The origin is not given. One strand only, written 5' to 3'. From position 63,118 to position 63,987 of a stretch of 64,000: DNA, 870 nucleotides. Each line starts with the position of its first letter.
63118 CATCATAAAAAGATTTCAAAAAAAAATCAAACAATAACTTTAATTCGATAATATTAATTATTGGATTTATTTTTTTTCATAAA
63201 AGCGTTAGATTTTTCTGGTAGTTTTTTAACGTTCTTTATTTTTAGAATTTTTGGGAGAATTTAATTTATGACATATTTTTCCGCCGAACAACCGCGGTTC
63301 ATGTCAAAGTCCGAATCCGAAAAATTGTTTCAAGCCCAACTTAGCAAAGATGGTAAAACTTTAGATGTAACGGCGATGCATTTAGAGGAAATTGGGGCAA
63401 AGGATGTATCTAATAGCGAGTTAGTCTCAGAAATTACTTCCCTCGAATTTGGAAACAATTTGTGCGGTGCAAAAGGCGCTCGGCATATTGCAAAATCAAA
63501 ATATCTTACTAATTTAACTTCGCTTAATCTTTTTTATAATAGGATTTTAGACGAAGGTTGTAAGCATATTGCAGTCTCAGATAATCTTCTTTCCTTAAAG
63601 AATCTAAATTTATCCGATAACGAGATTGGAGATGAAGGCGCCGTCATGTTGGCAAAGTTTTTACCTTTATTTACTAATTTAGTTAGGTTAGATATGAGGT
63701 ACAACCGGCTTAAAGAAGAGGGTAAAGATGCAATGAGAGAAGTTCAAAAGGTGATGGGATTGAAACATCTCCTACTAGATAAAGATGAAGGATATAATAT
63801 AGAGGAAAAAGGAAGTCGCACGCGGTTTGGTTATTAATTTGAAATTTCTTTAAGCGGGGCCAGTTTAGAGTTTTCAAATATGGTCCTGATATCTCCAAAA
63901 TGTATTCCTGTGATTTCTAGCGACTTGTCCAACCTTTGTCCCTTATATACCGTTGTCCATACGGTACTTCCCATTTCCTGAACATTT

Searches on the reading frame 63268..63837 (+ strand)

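Call 16: search_protein_families(library=pfam, proteins=[window:63268-63837:+], max_evalue=0.001)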
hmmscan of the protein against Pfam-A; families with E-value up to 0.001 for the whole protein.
window:63268-63837:+ (189 aa): 3 families
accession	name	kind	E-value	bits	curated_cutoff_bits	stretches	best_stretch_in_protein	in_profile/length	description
PF13516.12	LRR_6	-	1.6e-13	50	23.4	1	109-129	4-24/24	Leucine Rich repeat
PF00560.39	LRR_1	-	3.3e-06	26.6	20.6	0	109-123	1-15/23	Leucine Rich Repeat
PF12799.13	LRR_4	-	6.5e-05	23.5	27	0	81-121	1-37/44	Leucine Rich repeats (2 copies)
